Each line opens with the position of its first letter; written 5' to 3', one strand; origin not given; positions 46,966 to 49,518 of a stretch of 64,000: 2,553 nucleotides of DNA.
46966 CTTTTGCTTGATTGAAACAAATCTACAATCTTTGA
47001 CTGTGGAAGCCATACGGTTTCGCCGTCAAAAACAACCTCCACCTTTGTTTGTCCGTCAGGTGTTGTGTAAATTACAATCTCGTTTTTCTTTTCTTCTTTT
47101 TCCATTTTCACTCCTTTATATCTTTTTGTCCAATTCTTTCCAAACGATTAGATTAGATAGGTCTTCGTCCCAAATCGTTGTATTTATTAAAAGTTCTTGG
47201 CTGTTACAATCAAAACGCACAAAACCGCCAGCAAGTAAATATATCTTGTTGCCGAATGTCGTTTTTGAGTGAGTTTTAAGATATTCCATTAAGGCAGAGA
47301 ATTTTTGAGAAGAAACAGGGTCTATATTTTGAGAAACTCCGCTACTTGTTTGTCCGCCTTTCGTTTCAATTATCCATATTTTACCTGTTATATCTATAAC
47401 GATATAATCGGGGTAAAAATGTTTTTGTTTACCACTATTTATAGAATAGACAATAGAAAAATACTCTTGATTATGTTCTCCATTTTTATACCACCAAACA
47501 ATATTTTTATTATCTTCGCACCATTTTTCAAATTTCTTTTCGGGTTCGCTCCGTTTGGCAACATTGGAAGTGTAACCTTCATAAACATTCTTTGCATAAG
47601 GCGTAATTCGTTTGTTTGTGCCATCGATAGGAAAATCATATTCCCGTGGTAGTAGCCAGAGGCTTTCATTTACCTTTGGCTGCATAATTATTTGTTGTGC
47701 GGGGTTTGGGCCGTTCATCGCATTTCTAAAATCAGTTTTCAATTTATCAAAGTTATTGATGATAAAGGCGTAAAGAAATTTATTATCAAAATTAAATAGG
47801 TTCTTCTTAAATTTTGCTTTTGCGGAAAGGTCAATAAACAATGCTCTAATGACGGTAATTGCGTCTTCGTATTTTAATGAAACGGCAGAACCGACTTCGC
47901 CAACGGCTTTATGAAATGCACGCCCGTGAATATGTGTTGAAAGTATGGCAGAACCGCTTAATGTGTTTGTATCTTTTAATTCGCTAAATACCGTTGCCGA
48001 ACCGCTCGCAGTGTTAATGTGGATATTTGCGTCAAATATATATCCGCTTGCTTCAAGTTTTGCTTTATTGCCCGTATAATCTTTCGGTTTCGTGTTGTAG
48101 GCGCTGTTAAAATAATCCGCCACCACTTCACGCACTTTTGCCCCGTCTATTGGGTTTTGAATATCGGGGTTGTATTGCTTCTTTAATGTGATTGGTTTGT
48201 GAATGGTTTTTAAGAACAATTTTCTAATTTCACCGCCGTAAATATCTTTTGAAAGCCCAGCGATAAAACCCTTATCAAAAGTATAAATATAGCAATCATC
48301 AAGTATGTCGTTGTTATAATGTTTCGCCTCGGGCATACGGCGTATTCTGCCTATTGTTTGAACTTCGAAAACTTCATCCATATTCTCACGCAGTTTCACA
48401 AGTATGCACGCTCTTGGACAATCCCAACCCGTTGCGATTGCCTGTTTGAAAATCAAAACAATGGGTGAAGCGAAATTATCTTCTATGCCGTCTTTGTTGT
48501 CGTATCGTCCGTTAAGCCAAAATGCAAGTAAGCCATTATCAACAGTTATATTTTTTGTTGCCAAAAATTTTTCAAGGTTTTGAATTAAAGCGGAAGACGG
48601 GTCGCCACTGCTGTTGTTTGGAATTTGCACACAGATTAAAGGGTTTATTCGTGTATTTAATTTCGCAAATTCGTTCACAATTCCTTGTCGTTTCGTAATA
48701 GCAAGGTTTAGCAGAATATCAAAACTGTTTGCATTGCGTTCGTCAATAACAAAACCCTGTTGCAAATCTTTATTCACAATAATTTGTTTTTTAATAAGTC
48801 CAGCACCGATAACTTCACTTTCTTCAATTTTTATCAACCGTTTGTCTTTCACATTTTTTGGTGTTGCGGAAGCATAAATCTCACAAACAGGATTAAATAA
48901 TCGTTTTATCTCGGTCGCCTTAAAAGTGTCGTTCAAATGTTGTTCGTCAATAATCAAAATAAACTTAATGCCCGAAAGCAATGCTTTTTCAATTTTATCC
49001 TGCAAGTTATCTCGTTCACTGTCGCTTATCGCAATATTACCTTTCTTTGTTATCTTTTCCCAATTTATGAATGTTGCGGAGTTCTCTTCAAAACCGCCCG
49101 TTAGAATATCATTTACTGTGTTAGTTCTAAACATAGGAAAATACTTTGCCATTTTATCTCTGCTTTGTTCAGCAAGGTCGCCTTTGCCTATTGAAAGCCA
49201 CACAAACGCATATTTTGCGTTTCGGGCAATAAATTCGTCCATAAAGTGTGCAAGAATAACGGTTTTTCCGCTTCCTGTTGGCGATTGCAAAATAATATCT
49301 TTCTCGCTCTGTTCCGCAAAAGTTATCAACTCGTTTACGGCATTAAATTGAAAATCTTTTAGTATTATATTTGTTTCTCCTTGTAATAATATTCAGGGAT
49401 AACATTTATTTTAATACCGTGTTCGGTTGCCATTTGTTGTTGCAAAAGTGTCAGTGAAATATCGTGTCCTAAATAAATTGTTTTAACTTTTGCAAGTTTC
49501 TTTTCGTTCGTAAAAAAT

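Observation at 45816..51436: Type III R-M island with RhuM and unknown passengers beside tRNA-Tyr, with no mobility genes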

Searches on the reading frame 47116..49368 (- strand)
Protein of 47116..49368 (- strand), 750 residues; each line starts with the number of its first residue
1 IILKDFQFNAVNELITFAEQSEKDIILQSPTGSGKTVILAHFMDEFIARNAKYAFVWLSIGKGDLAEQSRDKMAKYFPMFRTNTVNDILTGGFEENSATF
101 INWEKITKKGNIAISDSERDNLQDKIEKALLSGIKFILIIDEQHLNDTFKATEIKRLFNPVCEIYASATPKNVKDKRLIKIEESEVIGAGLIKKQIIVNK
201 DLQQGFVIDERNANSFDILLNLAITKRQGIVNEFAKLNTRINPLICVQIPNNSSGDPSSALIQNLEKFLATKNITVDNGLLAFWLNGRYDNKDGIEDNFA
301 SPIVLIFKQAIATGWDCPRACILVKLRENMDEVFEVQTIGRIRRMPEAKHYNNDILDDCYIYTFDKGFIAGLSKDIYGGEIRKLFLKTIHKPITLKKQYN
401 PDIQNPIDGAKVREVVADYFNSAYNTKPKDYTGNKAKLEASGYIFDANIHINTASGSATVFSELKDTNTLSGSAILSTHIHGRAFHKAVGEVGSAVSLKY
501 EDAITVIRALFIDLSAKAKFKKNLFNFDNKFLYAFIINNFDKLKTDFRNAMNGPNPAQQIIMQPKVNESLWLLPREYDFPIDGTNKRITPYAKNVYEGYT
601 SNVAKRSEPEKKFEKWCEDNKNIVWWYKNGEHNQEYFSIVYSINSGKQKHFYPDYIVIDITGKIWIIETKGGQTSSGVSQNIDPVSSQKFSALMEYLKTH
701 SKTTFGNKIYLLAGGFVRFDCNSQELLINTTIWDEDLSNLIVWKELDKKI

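Call 4: search_protein_families(library=pfam, proteins=[window:47116-49329:-], max_evalue=0.01)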
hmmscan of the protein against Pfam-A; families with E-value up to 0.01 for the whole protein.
window:47116-49329:- (737 aa): 3 families
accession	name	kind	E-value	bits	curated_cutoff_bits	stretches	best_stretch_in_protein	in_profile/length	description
PF04851.21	ResIII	-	1.5e-12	48.2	22.5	1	6-158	20-163/164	Type III restriction enzyme, res subunit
PF00270.35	DEAD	-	9.7e-09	35.6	26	1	8-161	13-165/167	DEAD/DEAH box helicase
PF03129.25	HGTP_anticodon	-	0.0081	16.7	21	0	96-137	28-70/94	Anticodon binding domain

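Call 5: search_protein_families(library=padloc, proteins=[window:47116-49329:-], max_evalue=0.01)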
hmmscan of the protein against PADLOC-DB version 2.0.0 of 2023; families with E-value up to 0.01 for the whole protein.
window:47116-49329:- (737 aa): 6 families
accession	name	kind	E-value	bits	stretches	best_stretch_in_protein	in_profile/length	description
PDLC03652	REase_III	-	1.2e-16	58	2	151-351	203-409/809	Type III restriction enzyme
PDLC03653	REase_III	-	6.7e-14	49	1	117-356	255-493/883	Type III restriction enzyme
PDLC03650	REase_III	-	5.1e-09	33.1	1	122-356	225-445/898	Type III restriction enzyme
PDLC02707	PbeA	-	0.00054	16.7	1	8-163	267-419/672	PbeA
PDLC03648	REase_III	-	0.0012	15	1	259-353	282-375/871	Type III restriction enzyme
PDLC04140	mad8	-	0.0034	15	1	12-120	30-114/314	mads_8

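Call 6: search_protein_families(library=ncbifam, proteins=[window:47116-49329:-], max_evalue=0.01)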
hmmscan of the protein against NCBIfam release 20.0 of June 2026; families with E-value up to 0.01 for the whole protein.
window:47116-49329:- (737 aa): 1 family
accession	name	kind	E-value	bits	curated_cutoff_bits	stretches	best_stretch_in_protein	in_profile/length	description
NF046055.1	restr_BPTD_3080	equivalog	6.1e-05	21.1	800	1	590-662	856-926/970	BPTD_3080 family restriction endonuclease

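Call 21: find_homologous_proteins(query=window:47116-49368:-)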
Query window:47116-49368:- (750 aa): 6907 proteins with E <= 0.001 among 8000 candidates; the best 120 are listed.
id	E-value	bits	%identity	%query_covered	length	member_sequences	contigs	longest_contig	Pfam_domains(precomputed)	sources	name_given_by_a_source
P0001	0.0e+0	1678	100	98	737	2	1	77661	PF00270.36,PF27151.1,PF04851.22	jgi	jgi:type III restriction enzyme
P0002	0.0e+0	1163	67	100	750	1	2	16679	PF00270.36,PF04851.22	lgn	-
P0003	0.0e+0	1152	67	100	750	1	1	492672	PF00270.36,PF04851.22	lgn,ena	-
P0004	0.0e+0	1151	68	100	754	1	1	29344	PF00270.36,PF04851.22,PF00931.29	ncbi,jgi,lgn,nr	ncbi:MAG: DEAD/DEAH box helicase family protein [Christensenellaceae bacterium]|jgi:type III restric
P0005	0.0e+0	1150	69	100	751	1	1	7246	PF00270.36,PF04851.22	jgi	jgi:type III restriction enzyme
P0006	0.0e+0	1150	67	100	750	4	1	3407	PF00270.36,PF04851.22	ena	-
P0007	0.0e+0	1136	67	100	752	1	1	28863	PF00270.36,PF04851.22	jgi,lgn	jgi:type III restriction enzyme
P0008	0.0e+0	1136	68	100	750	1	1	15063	PF00270.36,PF04851.22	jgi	jgi:type III restriction enzyme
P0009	0.0e+0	1129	67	100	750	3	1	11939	PF00270.36,PF04851.22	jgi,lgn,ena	-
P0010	0.0e+0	1127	67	100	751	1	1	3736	PF00270.36,PF04851.22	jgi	-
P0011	0.0e+0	1104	65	99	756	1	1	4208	PF00270.36,PF04851.22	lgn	-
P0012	0.0e+0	1013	59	100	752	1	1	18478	PF00270.36,PF04851.22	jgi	-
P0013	1.1e-266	905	55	100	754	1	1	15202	PF00270.36,PF04851.22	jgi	-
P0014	9.1e-229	779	52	100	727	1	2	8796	PF00270.36,PF04851.22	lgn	-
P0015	6.4e-200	684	48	98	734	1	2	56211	PF00270.36,PF04851.22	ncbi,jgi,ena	jgi:type III restriction enzyme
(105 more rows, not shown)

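Call 23: find_encoding_contigs(protein=P0003, flank=10000, max_places=4)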
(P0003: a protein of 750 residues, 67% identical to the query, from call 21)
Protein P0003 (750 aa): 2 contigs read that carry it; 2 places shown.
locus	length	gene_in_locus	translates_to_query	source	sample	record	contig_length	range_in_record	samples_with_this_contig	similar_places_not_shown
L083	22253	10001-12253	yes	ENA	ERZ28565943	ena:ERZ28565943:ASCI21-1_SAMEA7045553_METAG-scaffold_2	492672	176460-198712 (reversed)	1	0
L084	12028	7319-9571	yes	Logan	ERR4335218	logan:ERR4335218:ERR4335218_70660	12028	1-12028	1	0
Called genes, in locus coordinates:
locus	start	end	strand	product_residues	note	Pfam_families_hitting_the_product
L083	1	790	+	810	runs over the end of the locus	PF00005:ABC_tran, PF02463:SMC_N (faint), PF02687:FtsX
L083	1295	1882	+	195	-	-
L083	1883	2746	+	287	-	PF08843:AbiEii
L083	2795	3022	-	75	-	-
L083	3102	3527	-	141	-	PF08281:Sigma70_r4_2 (weak), PF04545:Sigma70_r4 (weak)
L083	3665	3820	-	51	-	-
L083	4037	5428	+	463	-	PF08878:HamA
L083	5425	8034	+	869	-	PF04851:ResIII (weak), PF00270:DEAD, PF00271:Helicase_C (weak)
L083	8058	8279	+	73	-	PF13443:HTH_26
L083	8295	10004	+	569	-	PF02086:MethyltransfD12 (faint), PF01555:N6_N4_Mtase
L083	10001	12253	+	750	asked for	PF00270:DEAD, PF04851:ResIII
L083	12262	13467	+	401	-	PF14022:DUF4238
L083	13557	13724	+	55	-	-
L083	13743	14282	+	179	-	PF08279:HTH_11 (faint), PF13730:HTH_36 (weak)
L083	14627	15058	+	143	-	-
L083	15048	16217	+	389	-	PF18555:MobL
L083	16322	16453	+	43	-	-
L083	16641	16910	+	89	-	-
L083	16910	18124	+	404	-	PF14659:Phage_int_SAM_3, PF22022:Phage_int_M, PF00589:Phage_integrase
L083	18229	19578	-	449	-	PF13173:AAA_14, PF13635:DUF4143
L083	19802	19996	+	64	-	-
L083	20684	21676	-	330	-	-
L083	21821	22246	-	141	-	PF00011:HSP20, PF17886:ArsA_HSP20 (faint)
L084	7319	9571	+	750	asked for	PF00270:DEAD, PF04851:ResIII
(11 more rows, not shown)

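Call 24: find_encoding_contigs(protein=P0004, flank=10000, max_places=4)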
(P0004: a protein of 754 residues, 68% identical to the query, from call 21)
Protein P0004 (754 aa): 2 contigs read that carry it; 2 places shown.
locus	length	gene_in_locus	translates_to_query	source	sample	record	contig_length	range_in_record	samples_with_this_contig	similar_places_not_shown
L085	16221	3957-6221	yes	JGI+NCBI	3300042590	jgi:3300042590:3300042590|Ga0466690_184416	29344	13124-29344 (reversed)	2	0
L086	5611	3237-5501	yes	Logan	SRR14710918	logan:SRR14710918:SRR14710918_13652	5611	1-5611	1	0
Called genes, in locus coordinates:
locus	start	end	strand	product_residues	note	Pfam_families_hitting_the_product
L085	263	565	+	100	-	-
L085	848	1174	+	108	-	-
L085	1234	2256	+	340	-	PF17761:DUF1016_N, PF06250:YhcG_C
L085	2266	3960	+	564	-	PF01555:N6_N4_Mtase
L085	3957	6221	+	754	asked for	PF00270:DEAD, PF00931:NB-ARC (faint), PF04851:ResIII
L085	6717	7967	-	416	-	PF04326:SLFN_AlbA_2, PF13749:HATPase_c_4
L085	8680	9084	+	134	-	-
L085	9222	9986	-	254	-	PF02811:PHP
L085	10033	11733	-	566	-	PF00664:ABC_membrane, PF00005:ABC_tran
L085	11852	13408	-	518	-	PF01120:Alpha_L_fucos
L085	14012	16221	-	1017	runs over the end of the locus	PF01653:DNA_ligase_aden, PF22745:Nlig-Ia, PF01653:DNA_ligase_aden, PF03120:OB_DNA_ligase, PF12826:HHH_2, PF14520:HHH_5 (weak), PF00533:BRCT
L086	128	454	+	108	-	-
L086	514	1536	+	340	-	PF17761:DUF1016_N, PF06250:YhcG_C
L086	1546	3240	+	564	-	PF01555:N6_N4_Mtase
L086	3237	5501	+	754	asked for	PF00270:DEAD, PF00931:NB-ARC (faint), PF04851:ResIII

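Call 50: find_encoding_contigs(protein=P0001, flank=10000, max_places=5)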
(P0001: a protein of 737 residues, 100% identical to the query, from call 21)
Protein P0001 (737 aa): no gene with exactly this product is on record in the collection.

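Call 60: search_solved_structures(query=window:47116-49368:-, max_evalue=0.01)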
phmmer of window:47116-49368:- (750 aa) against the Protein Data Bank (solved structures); distinct sequences matched with E-value up to 0.01: 0.

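Call 62: search_solved_structures(query=A1, max_evalue=1)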
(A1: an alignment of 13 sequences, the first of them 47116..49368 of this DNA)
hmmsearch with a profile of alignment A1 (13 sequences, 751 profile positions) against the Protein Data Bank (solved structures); distinct sequences matched with E-value up to 1: 19.
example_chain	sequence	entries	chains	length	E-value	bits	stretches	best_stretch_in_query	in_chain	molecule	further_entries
9t99_A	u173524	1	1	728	0.0067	17.8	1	20-53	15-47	Dicer-related helicase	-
9p55_A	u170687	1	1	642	0.03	15.7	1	6-49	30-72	ATP-dependent DNA helicase XPD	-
4a15_A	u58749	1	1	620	0.032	15.6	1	6-49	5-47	ATP-DEPENDENT DNA HELICASE TA0057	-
9gy7_E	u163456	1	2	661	0.098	14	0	9-47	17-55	UvrABC system protein B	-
6qdv_B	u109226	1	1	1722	0.2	13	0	15-147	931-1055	U5 small nuclear ribonucleoprotein 200 kDa helicase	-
4f91_B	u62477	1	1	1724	0.2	13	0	15-147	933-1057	U5 small nuclear ribonucleoprotein 200 kDa helicase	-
4f92_B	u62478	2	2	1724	0.2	13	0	15-147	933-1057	U5 small nuclear ribonucleoprotein 200 kDa helicase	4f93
6s9i_B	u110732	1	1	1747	0.2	13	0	15-147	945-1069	U5 small nuclear ribonucleoprotein 200 kDa helicase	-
5urj_A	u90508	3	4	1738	0.2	13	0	15-147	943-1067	U5 small nuclear ribonucleoprotein 200 kDa helicase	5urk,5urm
4kit_B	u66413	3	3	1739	0.2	13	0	15-147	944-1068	U5 small nuclear ribonucleoprotein 200 kDa helicase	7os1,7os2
6s8q_B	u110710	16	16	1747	0.21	12.9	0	15-147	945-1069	U5 small nuclear ribonucleoprotein 200 kDa helicase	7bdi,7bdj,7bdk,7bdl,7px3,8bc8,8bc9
6s8o_B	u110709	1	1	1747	0.21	12.9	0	15-147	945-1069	U5 small nuclear ribonucleoprotein 200 kDa helicase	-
9bh5_AG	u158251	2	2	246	0.28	12.5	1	361-431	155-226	Small ribosomal subunit protein eS6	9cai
3jcr_C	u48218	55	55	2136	0.32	12.3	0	15-147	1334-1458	hBrr2 | U5 small nuclear ribonucleoprotein 200 kDa helicase | Brr2, U5 small nuclear ribonucleoprotein 200 kDa helicase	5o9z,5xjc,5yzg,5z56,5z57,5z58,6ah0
9hq5_A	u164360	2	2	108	0.42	11.9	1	67-118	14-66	CD63 antigen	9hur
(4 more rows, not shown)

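Call 77: predict_structure(alignment_id=A3)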
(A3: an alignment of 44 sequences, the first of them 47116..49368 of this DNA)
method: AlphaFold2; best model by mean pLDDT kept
length: 750 residues; sequences in the alignment: 44
mean_pLDDT: 79.8   pTM: 0.60
mean pLDDT of the five models: 79.8, 78.5, 77.9, 77.4, 75.2
residues with pLDDT >= 90: 190; 70-90: 393; 50-70: 156; < 50: 11
segments of 3 or more residues with pLDDT < 50: 145-149, 312-314
pLDDT, mean of each block of 10 residues (from residue 1): 75 86 83 77 85 86 68 74 87 90 72 75 91 92 52 78 81 79 64 70 61 72 92 87 87 65 88 93 83 83 81 60 76 55 67 77 77 65 82 83 63 87 90 92 89 62 57 78 83 80 89 81 89 92 89 61 70 80 78 91 81 94 90 72 75 92 91 71 81 93 84 93 90 87 92
secondary structure, 60 per line:
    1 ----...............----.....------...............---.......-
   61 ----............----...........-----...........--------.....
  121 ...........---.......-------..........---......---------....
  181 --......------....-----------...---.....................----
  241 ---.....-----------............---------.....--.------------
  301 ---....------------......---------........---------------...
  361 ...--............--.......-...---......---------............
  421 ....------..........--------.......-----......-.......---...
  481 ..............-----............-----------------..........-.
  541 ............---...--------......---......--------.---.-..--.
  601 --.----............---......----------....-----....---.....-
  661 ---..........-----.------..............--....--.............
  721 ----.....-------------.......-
elements in order (helices of 4 or more, strands of 3 or more residues): H5-19 E24-28 H35-49 E53-59 H65-76 E81-84 H85-91 E97-102 H103-107 H116-131 E135-141 H149-158 E162-167 E177-180 H183-188 E195-198 H216-236 E244-248 H260-271 E281-285 E304-307 E320-325 H335-342 E358-363 H366-377 E380-386 E394-399 H409-424 H431-440 E449-455 H461-466 E468-474 H478-494 H500-511 H529-538 H540-552 E567-572 E576-581 H608-619 E623-628 E639-642 E648-651 E655-659 E664-673 H686-699 E702-705 E708-720 E725-729 E743-745 H746-749

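Call 82: fold_search(model_id=the predicted structure, library=pdb)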
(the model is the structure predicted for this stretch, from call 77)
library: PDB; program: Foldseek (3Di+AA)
matches with E <= 10: 1515; with E <= 0.001: 268
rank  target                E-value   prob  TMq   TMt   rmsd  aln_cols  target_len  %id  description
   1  2fdc_A                5.3e-11  1.00  0.31  0.44  10.8       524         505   13  Structural Basis of DNA Damage Recognition and Processing by UvrB: crystal structure of a UvrB/DNA complex (released 2006-03-14)
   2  4zcf_C                1.2e-10  1.00  0.33  0.38  15.7       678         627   12  Structural basis of asymmetric DNA methylation and ATP-triggered long-range diffusion by EcoP15I (released 2015-07-29)
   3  7r7j_B                2.3e-10  1.00  0.30  0.38   7.3       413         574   14  Crystal structure of RadD with ADP (released 2022-04-13)
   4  2j0s_A                3.8e-10  1.00  0.31  0.55   6.8       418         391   14  The crystal structure of the Exon Junction Complex at 2.2 A resolution (released 2006-09-06)
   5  1c4o                  4.8e-10  1.00  0.31  0.45   9.5       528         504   13  CRYSTAL STRUCTURE OF THE DNA NUCLEOTIDE EXCISION REPAIR ENZYME UVRB FROM THERMUS THERMOPHILUS (released 2000-07-26)
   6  8h5z_A                7.5e-10  1.00  0.31  0.40   6.7       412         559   14  Crystal structure of RadD/ATP analogue complex (released 2023-10-18)
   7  7r7j_A                9.4e-10  1.00  0.30  0.38   7.6       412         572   14  Crystal structure of RadD with ADP (released 2022-04-13)
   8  8h5y_B                2.3e-09  1.00  0.30  0.38   7.3       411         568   14  Crystal structure of RadD- ADP complex (released 2023-10-18)
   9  8h5y_A                2.7e-09  1.00  0.29  0.37   7.8       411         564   14  Crystal structure of RadD- ADP complex (released 2023-10-18)
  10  1d2m                  4.0e-09  1.00  0.31  0.41  11.2       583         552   12  UVRB PROTEIN OF THERMUS THERMOPHILUS HB8; A NUCLEOTIDE EXCISION REPAIR ENZYME (released 2000-03-22)
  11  2j0q_A                4.8e-09  1.00  0.31  0.55   5.8       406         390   15  The crystal structure of the Exon Junction Complex at 3.2 A resolution (released 2006-08-30)
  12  6o8h_A                8.4e-09  1.00  0.30  0.39  11.9       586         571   12  Crystal structure of UvrB mutant bound to duplex DNA (released 2020-01-22)
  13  7o4l_7                1.7e-08  1.00  0.34  0.41   5.9       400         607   13  Yeast TFIIH in the expanded state within the pre-initiation complex (released 2021-06-16)
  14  4o3m_A                1.7e-08  1.00  0.31  0.36  25.9       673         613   10  Ternary complex of Bloom's syndrome helicase (released 2014-03-12)
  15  6icz_u                1.7e-08  1.00  0.32  0.57   5.7       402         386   16  Cryo-EM structure of a human post-catalytic spliceosome (P complex) at 3.0 angstrom (released 2019-03-13)
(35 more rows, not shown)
